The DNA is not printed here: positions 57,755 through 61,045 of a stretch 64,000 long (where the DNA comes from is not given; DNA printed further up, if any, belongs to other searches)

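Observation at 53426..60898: Putative glycan O-acetylation module: giant GT-C-like protein, small TM protein, LbH acetyltransferase, and membrane protein fused to an SGNH hydrolase domain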

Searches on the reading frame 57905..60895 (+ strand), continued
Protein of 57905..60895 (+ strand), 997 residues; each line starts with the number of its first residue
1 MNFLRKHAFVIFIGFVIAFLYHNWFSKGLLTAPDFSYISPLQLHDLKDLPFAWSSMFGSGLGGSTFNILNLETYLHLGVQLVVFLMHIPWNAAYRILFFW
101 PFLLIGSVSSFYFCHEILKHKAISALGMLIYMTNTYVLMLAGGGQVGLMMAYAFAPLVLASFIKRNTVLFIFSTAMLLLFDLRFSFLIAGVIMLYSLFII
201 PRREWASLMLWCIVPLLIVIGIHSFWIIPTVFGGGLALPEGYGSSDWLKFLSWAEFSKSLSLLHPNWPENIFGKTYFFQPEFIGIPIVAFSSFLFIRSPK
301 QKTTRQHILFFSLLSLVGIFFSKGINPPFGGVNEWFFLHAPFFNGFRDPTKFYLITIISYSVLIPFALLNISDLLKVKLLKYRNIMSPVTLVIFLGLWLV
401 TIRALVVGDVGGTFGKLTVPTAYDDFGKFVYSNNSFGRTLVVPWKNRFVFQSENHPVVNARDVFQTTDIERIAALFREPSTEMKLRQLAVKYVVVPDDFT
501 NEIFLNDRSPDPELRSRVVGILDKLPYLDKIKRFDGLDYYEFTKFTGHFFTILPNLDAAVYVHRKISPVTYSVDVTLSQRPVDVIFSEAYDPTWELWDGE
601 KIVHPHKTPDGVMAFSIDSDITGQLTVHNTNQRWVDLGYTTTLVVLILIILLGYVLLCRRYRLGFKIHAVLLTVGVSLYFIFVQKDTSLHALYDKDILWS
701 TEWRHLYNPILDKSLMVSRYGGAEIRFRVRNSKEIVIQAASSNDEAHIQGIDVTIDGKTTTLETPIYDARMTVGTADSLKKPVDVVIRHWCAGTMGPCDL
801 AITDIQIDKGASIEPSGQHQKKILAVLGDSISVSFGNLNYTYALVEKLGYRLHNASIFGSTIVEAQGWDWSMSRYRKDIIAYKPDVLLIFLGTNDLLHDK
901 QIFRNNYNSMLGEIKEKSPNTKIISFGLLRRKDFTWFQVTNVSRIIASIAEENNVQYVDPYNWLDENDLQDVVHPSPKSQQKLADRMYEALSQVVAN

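Call 18: find_encoding_contigs(protein=P0038, flank=10000, max_places=1)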
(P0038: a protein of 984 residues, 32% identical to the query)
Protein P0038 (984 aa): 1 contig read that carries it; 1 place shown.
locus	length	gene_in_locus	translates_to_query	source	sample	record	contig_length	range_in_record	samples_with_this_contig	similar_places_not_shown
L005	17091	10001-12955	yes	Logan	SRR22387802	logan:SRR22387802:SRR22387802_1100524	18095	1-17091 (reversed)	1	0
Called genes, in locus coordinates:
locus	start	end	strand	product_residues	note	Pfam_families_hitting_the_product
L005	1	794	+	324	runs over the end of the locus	PF00535:Glycos_transf_2, PF13641:Glyco_tranf_2_3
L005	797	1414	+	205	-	PF13489:Methyltransf_23 (weak), PF07021:MetW (weak), PF13847:Methyltransf_31 (weak), PF08241:Methyltransf_11 (weak), PF08242:Methyltransf_12 (weak), PF13649:Methyltransf_25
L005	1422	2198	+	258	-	PF00483:NTP_transferase, PF12804:NTP_transf_3 (weak)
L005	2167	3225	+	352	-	PF01073:3Beta_HSD, PF01370:Epimerase, PF04321:RmlD_sub_bind, PF13460:NAD_binding_10 (faint), PF16363:GDP_Man_Dehyd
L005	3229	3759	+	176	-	PF00908:dTDP_sugar_isom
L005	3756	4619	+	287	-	PF01370:Epimerase, PF04321:RmlD_sub_bind, PF02719:Polysacc_synt_2, PF16363:GDP_Man_Dehyd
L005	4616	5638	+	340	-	PF00535:Glycos_transf_2, PF10111:Glyco_tranf_2_2, PF13641:Glyco_tranf_2_3, PF13632:Glyco_trans_2_3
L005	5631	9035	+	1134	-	-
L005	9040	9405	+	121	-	-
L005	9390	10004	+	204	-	PF25084:LbH_EIF2B (faint), PF25087:GMPPB_C (faint), PF00132:Hexapep, PF14602:Hexapep_2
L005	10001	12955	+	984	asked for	PF00657:Lipase_GDSL (weak), PF13472:Lipase_GDSL_2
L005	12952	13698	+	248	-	PF03848:TehB, PF02353:CMAS, PF05401:NodS, PF05175:MTS, PF06325:PrmA, PF13489:Methyltransf_23, PF08241:Methyltransf_11, PF08242:Methyltransf_12, +6 more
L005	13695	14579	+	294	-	PF04321:RmlD_sub_bind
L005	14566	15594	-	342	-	PF01073:3Beta_HSD, PF01370:Epimerase, PF02719:Polysacc_synt_2, PF04321:RmlD_sub_bind (weak), PF05368:NmrA (weak), PF07993:NAD_binding_4, PF13460:NAD_binding_10, PF16363:GDP_Man_Dehyd, +2 more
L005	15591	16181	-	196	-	PF13489:Methyltransf_23, PF13847:Methyltransf_31 (faint), PF08241:Methyltransf_11, PF13649:Methyltransf_25 (weak)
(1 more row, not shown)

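Call 22: predict_structure(alignment_id=A1)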
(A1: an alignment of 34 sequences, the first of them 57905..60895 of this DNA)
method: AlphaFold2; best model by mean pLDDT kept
length: 997 residues; sequences in the alignment: 34
mean_pLDDT: 87.1   pTM: 0.82
mean pLDDT of the five models: 87.1, 85.4, 84.6, 83.6, 83.2
residues with pLDDT >= 90: 559; 70-90: 360; 50-70: 63; < 50: 15
segments of 3 or more residues with pLDDT < 50: 267-278
pLDDT, mean of each block of 10 residues (from residue 1): 83 89 73 69 87 91 90 91 91 86 93 93 92 84 72 94 94 94 91 92 92 94 94 75 73 61 49 45 78 72 85 90 82 88 80 90 90 79 75 86 71 66 91 93 89 94 90 93 94 91 78 92 95 88 94 88 92 89 95 95 95 93 93 95 93 86 81 83 74 91 93 91 93 92 90 91 90 78 92 83 91 84 93 92 93 92 86 90 94 91 95 94 95 92 95 95 94 93 95 78
secondary structure, 60 per line:
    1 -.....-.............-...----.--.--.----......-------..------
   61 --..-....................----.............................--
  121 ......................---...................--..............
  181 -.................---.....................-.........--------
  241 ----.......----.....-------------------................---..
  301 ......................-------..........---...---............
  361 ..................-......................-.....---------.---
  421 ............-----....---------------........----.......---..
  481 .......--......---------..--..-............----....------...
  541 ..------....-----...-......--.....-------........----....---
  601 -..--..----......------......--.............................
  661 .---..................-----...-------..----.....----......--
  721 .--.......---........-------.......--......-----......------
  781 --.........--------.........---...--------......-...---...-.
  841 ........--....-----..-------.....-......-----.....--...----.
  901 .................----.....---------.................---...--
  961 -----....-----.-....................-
elements in order (helices of 4 or more, strands of 3 or more residues): H2-6 H8-20 H40-45 H66-85 H90-118 H121-142 H146-164 H167-180 H182-198 H202-222 H224-232 H245-251 H256-260 H280-295 H299-322 H330-339 H349-378 H380-401 H403-407 H421-432 E438-441 E457-459 H460-464 H469-475 H479-487 E490-495 H512-523 E528-531 E538-542 E549-552 E558-560 E562-567 E570-574 E582-589 E594-597 E612-617 E624-629 H632-661 H665-682 E688-690 E704-708 E713-718 E724-730 E734-741 E749-755 E758-763 E769-774 E783-791 E800-808 E812-814 E823-828 H840-848 E851-854 H875-880 E886-890 H900-917 E922-926 H936-952 E956-958 H977-996

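Call 25: fold_search(model_id=the predicted structure, library=pdb)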
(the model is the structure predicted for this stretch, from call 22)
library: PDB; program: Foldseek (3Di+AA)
matches with E <= 10: 988; with E <= 0.001: 108
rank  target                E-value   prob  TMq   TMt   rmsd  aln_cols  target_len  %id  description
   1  2waa                  1.4e-13  1.00  0.26  0.71   3.9       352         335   16  Structure of a family two carbohydrate esterase from Cellvibrio japonicus (released 2009-03-24)
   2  2wao_A                6.1e-13  1.00  0.25  0.71   4.0       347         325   15  Structure of a family two carbohydrate esterase from Clostridium thermocellum in complex with cellohexaose (released 2009-10-06)
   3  2wab_A                6.7e-13  1.00  0.24  0.67   4.9       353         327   14  Structure of an active site mutant of a family two carbohydrate esterase from Clostridium thermocellum in complex with (released 2009-03-24)
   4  4dev_A                1.6e-11  1.00  0.24  0.60   5.5       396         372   13  An Acetyl Xylan Esterase (Est2A) from the Rumen Bacterium Butyrivibrio proteoclasticus. (released 2013-02-13)
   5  4xvh                  1.7e-11  1.00  0.25  0.68   4.5       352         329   15  Crystal structure of a Corynascus thermopiles (Myceliophthora fergusii) carbohydrate esterase family 2 (CE2) enzyme plus (released 2015-02-11)
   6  4dev_D                1.8e-11  1.00  0.22  0.55   6.9       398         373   13  An Acetyl Xylan Esterase (Est2A) from the Rumen Bacterium Butyrivibrio proteoclasticus. (released 2013-02-13)
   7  3u37_B                1.9e-11  1.00  0.26  0.63   4.7       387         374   14  An Acetyl Xylan Esterase (Est2A) from the Rumen Bacterium Butyrivibrio proteoclasticus. (released 2013-02-13)
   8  3u37_H                2.3e-11  1.00  0.26  0.64   4.0       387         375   15  An Acetyl Xylan Esterase (Est2A) from the Rumen Bacterium Butyrivibrio proteoclasticus. (released 2013-02-13)
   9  3u37_A                4.7e-11  1.00  0.24  0.60   5.6       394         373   13  An Acetyl Xylan Esterase (Est2A) from the Rumen Bacterium Butyrivibrio proteoclasticus. (released 2013-02-13)
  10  3skv_A                5.8e-11  1.00  0.24  0.61   5.9       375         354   14  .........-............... SsfX3 from a Tetracycline Biosynthetic Pathway (released 2011-10-05)
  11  6w98_A                1.3e-10  1.00  0.37  0.29  25.9       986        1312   13  Single-Particle Cryo-EM Structure of Arabinofuranosyltransferase AftD from Mycobacteria (released 2020-05-13)
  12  6wby                  1.8e-10  1.00  0.35  0.29  26.9       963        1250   13  Single-Particle Cryo-EM Structure of Arabinofuranosyltransferase AftD from Mycobacteria, Mutant R1389S Class 2 (released 2020-05-13)
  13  2w9x_B                2.4e-10  1.00  0.25  0.68   3.8       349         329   13  The active site of a carbohydrate esterase displays divergent catalytic and non-catalytic binding functions (released 2009-03-24)
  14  3skv_B                2.9e-10  1.00  0.23  0.61   6.2       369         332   18  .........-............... SsfX3 from a Tetracycline Biosynthetic Pathway (released 2011-10-05)
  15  6wbx                  4.1e-10  1.00  0.34  0.28  25.8       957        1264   13  Single-Particle Cryo-EM Structure of Arabinofuranosyltransferase AftD from Mycobacteria, Mutant R1389S Class 1 (released 2020-05-13)
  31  1j00                  4.4e-06  1.00  0.15  0.75   3.7       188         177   22  E. coli Thioesterase I/Protease I/Lysophospholipase L1 in complexed with diethyl phosphono moiety (released 2003-07-08)
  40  1u8u                  6.0e-06  1.00  0.15  0.76   3.7       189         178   22  E. coli Thioesterase I/Protease I/Lysophospholiase L1 in complexed with octanoic acid (released 2005-04-05)
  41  1ivn                  6.9e-06  1.00  0.15  0.76   3.6       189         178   23  E.coli Thioesterase I/Protease I/Lysophospholiase L1 (released 2003-07-08)
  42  1jrl                  7.5e-06  1.00  0.15  0.76   3.7       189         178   23  Crystal structure of E. coli Lysophospholiase L1/Acyl-CoA Thioesterase I/Protease I L109P mutant (released 2003-07-08)
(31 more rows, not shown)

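Call 32: find_related_loci(query=A1, collection=genome_contigs, flank=10000)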
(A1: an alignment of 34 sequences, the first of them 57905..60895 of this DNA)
Query A1 (997 aa) in genome_contigs; peptide patterns used: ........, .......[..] (x = any residue, [..] = any of these).
189 stretches matched a pattern; 176 encode a relative of the query (tblastn E <= 1e-3); the best 80 are kept; 79 distinct loci.
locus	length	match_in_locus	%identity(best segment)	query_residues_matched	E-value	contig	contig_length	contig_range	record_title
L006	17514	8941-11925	46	1-995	0e+0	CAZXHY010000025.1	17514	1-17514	MAG TPA_asm: uncultured Gammaproteobacteria bacterium isolate ERP113451_co3_13 genome assembly, contig: NODE_2406_length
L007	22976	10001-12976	46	1-995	0e+0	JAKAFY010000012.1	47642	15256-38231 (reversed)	MAG: bacterium isolate WY2.bin139 NODE_920_length_47642_cov_2.050468, whole genome shotgun sequence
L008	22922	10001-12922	44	16-995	0e+0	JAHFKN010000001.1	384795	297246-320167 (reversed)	MAG: Candidatus Gottesmanbacteria bacterium isolate nzgw410 NODE_16_length_384796_cov_19.669238, whole genome shotgun se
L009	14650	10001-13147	43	1-997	0e+0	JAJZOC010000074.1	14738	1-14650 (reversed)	MAG: bacterium isolate MAS4.bin4 NODE_4695_length_14738_cov_2.558689, whole genome shotgun sequence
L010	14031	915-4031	44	1-991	0e+0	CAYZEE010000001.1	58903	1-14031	MAG TPA_asm: uncultured Gammaproteobacteria bacterium isolate SRP271791_co2_53 genome assembly, contig: NODE_42_length_5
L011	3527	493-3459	38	5-985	0e+0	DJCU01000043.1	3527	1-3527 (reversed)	MAG TPA_asm: Candidatus Gottesmanbacteria bacterium UBA5942 UBA5942_contig_1240, whole genome shotgun sequence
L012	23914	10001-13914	41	4-995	0e+0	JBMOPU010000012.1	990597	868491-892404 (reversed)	MAG: Patescibacteria group bacterium isolate Betzabe_MAG136 MAG136_14, whole genome shotgun sequence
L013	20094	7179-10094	44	13-991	0e+0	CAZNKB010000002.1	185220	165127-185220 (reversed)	MAG TPA_asm: uncultured Gammaproteobacteria bacterium isolate SRP173033_co3_60 genome assembly, contig: NODE_26_length_1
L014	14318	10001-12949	45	13-995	0e+0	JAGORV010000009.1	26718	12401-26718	Candidatus Woesebacteria bacterium isolate Gw_Eff_bin_29 Gw_Eff_3466_length_26718_cov_6.524125, whole genome shotgun seq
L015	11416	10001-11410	53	1-469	2e-153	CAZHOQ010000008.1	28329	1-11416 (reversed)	MAG TPA_asm: uncultured Gammaproteobacteria bacterium isolate SRP093185_co1_203 genome assembly, contig: NODE_875_length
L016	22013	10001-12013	34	1-656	1e-112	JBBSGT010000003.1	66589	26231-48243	MAG: Candidatus Levyibacteriota bacterium isolate LS2_sbin.47 LS2_sbin.47_K_531395_L_66589_cov_17.9999, whole genome sho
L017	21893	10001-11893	35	10-633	9e-108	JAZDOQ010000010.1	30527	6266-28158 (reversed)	MAG: Candidatus Gottesmanbacteria bacterium isolate MEGAHIT-group-0.784 k141_1294091, whole genome shotgun sequence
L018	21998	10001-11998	34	4-657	1e-105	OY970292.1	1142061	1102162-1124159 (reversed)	MAG: Candidatus Levybacteria bacterium isolate MFD01916.bin.c.8 genome assembly, chromosome: 1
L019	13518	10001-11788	35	15-594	6e-105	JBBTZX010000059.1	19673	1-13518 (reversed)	MAG: Patescibacteria group bacterium isolate H14-bin027_1 H14_bin027_1_000000000059, whole genome shotgun sequence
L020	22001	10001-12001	35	22-660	2e-104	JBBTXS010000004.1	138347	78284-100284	MAG: Patescibacteria group bacterium isolate H51-bin091_1 H51_bin091_1_000000000004, whole genome shotgun sequence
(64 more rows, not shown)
